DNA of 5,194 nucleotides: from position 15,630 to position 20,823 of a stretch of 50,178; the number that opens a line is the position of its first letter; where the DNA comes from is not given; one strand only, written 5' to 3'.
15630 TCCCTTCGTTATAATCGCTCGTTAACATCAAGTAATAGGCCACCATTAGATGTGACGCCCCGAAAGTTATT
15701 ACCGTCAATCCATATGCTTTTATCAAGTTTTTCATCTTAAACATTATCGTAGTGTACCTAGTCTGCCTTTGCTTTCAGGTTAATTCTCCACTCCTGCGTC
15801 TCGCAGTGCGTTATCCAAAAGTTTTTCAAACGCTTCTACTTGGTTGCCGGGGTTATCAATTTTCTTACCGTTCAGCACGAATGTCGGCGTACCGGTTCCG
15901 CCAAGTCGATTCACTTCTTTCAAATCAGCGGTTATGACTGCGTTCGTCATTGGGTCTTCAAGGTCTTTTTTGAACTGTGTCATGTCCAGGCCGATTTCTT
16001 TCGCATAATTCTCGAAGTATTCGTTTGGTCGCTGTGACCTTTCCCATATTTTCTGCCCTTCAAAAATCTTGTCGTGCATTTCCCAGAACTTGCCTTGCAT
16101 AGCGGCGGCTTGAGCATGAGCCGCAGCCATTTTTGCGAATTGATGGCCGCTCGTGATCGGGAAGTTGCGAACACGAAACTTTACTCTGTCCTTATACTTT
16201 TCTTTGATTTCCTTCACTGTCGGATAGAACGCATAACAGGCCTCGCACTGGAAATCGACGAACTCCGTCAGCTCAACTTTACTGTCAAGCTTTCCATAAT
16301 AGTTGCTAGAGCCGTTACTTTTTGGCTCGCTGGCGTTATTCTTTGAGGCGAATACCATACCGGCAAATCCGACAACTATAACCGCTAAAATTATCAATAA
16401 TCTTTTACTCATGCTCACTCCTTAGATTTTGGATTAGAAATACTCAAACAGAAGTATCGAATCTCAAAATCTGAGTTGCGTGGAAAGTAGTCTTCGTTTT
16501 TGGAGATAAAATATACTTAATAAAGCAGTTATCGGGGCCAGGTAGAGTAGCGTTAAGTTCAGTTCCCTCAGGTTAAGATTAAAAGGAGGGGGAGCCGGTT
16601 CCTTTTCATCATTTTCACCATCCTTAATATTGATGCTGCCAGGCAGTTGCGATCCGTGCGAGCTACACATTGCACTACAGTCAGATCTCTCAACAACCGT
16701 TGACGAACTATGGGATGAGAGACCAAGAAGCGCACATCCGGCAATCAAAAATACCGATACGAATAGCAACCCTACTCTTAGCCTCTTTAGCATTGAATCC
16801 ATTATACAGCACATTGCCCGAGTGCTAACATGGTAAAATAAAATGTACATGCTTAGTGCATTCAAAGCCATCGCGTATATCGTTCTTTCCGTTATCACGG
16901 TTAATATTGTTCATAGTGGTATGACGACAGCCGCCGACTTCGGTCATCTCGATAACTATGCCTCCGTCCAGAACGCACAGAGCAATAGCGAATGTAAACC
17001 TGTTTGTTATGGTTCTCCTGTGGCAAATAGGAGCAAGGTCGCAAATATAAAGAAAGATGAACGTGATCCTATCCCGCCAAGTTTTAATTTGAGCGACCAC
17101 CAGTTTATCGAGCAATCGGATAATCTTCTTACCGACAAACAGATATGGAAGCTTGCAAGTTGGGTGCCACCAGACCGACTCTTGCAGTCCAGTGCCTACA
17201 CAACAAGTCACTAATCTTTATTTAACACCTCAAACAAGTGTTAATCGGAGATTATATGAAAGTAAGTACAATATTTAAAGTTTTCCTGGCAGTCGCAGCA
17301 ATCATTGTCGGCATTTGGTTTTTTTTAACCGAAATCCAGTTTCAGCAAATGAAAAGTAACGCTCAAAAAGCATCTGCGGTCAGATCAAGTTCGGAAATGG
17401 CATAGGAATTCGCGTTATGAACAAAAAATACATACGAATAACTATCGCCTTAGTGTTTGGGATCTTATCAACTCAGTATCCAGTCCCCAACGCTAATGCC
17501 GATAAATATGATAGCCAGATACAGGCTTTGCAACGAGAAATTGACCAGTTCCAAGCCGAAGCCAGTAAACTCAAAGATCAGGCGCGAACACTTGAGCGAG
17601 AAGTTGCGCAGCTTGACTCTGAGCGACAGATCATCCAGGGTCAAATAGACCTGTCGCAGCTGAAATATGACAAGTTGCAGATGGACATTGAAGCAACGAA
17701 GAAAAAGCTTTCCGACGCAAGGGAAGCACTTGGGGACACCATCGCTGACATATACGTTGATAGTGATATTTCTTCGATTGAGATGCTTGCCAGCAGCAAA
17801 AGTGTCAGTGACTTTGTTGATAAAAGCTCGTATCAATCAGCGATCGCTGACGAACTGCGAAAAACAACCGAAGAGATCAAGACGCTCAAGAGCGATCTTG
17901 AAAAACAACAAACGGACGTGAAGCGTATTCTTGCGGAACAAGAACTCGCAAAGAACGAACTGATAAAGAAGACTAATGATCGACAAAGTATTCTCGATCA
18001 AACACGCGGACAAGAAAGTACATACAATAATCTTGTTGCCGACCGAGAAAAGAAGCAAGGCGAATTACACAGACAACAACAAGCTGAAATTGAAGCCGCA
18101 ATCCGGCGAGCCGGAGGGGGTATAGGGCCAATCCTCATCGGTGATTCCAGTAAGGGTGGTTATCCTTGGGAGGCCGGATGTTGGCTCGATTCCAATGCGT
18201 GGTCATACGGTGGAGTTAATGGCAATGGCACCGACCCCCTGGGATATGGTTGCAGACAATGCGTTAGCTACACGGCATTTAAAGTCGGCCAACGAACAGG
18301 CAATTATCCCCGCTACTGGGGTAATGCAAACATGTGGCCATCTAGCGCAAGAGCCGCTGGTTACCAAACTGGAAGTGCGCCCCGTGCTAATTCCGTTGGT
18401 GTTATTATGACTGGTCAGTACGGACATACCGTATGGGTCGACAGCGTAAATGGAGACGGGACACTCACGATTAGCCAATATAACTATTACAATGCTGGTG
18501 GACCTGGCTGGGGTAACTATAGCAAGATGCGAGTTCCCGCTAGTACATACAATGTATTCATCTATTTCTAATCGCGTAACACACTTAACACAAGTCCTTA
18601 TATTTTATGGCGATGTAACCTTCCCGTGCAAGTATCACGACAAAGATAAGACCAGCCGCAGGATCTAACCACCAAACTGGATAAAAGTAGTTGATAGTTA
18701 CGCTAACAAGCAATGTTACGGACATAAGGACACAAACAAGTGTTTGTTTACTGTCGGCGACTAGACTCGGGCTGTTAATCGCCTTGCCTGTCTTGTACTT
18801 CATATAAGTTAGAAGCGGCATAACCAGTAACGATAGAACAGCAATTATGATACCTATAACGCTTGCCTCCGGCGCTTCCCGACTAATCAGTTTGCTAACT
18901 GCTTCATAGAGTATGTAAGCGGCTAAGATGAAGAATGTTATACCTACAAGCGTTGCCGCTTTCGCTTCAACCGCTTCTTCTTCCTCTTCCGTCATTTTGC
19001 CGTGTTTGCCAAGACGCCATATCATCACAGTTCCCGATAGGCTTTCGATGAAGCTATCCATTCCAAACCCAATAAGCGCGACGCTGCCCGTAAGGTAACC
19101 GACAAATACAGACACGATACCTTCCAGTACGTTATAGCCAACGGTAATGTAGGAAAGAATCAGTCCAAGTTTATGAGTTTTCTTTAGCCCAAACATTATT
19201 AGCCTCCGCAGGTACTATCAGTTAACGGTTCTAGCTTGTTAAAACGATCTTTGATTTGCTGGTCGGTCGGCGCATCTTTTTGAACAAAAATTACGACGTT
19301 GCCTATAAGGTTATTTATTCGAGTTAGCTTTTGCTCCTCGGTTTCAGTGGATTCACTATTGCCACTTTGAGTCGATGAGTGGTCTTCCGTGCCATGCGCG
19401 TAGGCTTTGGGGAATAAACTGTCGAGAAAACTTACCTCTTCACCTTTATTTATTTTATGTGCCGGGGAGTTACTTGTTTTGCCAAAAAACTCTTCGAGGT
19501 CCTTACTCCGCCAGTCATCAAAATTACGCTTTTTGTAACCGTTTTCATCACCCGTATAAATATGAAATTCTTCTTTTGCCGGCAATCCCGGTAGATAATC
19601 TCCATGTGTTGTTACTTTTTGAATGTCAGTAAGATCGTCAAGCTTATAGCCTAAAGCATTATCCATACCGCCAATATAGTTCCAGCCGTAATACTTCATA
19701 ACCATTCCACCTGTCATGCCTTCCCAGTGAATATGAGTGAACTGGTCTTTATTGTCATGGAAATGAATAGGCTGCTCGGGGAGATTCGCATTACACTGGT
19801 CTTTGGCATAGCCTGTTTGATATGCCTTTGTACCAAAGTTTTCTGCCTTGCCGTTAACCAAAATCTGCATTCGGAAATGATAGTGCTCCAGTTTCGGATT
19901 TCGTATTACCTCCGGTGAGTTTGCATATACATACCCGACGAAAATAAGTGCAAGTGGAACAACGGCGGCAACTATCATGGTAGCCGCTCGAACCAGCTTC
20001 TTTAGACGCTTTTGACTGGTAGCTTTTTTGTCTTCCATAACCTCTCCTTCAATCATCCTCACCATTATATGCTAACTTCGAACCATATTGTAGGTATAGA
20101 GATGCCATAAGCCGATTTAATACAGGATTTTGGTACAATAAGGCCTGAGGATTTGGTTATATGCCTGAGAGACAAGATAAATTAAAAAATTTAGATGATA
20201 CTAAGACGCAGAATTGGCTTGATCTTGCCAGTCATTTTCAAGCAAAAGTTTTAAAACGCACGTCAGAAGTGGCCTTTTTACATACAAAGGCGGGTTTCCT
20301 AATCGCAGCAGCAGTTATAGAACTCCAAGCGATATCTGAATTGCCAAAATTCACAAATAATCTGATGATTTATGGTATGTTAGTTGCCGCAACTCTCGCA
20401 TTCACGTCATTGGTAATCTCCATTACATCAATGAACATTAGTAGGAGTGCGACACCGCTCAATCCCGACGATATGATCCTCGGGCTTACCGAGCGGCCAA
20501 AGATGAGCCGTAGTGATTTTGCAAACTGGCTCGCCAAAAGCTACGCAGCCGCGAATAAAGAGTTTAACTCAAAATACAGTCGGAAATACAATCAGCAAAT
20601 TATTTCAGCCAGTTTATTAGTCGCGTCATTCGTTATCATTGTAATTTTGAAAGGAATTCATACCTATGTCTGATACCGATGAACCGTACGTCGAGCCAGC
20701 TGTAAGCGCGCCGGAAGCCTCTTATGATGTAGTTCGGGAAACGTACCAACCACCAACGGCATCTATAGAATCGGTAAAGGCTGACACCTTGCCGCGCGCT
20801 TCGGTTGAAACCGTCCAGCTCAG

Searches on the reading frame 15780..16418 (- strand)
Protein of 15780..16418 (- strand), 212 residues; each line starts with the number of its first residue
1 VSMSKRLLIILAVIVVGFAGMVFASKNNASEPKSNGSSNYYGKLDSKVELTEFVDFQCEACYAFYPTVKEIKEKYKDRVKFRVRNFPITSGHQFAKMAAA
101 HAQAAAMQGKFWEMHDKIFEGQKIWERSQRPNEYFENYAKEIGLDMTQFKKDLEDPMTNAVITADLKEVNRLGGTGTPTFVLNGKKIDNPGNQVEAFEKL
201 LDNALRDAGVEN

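Call 11: search_protein_families(library=pfam, proteins=[window:15780-16418:-], max_evalue=0.001)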
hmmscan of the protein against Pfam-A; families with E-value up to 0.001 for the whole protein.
window:15780-16418:- (212 aa): 3 families
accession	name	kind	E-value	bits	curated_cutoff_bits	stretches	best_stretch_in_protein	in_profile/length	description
PF13462.12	Thioredoxin_4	-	3.7e-28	99.2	23.2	1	36-202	3-164/165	Thioredoxin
PF01323.26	DSBA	-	2.4e-17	63.8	25.6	1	50-198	2-187/191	DSBA-like thioredoxin domain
PF13743.12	Thioredoxin_5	-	2.6e-11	44.1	27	1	127-199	108-180/186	Thioredoxin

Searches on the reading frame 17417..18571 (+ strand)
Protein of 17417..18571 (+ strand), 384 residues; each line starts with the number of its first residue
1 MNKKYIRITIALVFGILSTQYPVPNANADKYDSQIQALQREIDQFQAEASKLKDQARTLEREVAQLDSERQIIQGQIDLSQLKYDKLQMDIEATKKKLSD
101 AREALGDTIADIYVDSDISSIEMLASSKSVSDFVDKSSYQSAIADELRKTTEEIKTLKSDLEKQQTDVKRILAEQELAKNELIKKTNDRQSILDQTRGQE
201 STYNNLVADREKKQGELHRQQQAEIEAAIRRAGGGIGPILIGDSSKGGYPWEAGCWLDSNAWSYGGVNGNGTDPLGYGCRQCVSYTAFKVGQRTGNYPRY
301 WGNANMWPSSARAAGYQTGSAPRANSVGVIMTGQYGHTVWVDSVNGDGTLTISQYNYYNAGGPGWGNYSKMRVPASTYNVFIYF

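Call 11: search_protein_families(library=pfam, proteins=[window:17417-18571:+], max_evalue=0.001)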
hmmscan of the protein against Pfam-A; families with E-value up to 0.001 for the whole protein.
window:17417-18571:+ (384 aa): 4 families
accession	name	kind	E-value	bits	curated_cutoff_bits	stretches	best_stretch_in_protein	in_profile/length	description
PF05257.22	CHAP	-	1.6e-13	51.4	26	1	275-356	4-81/81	CHAP domain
PF06005.17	ZapB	-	0.00011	23.1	31.5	1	34-78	19-63/71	Cell division protein ZapB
PF24568.1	CC_PcsB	-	0.00041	20.6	27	1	91-163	1-74/75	Peptidoglycan hydrolase PcsB, coiled-coil domain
PF11932.13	DUF3450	-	0.0008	19.2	32.6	1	26-97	23-94/241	Protein of unknown function (DUF3450)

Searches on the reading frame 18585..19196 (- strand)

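Call 11: search_protein_families(library=pfam, proteins=[window:18585-19196:-], max_evalue=0.001)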
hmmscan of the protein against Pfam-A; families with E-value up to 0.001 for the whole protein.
window:18585-19196:- (203 aa): 1 family
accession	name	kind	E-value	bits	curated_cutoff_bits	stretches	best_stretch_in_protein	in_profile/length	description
PF01545.26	Cation_efflux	-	2.7e-19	70.2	26.6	1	21-197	7-190/198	Cation efflux family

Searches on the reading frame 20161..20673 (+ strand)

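Call 3: search_protein_families(library=pfam, proteins=[window:20161-20673:+], max_evalue=1)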
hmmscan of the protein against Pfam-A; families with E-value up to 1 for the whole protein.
window:20161-20673:+ (170 aa): 1 family
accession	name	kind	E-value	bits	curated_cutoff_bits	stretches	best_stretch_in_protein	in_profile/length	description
PF20214.3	DUF6574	-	0.014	15.1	27.1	1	114-169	45-101/265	Family of unknown function (DUF6574)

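Call 4: search_protein_families(library=padloc, proteins=[window:20161-20673:+], max_evalue=1)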
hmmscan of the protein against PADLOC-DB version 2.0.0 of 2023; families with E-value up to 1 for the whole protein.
window:20161-20673:+ (170 aa): 0 families

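Call 5: search_protein_families(library=ncbifam, proteins=[window:20161-20673:+], max_evalue=1)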
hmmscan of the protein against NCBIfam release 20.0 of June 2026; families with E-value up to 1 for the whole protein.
window:20161-20673:+ (170 aa): 2 families
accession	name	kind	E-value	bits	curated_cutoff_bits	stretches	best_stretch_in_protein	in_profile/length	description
NF007822.0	PRK10531.1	equivalog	0.093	11.4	436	1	81-159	15-85/430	putative acyl-CoA thioester hydrolase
NF033486.1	harvest_ssl1498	equivalog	0.41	10.6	45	0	127-160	17-48/53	photosystem II assembly protein Psb34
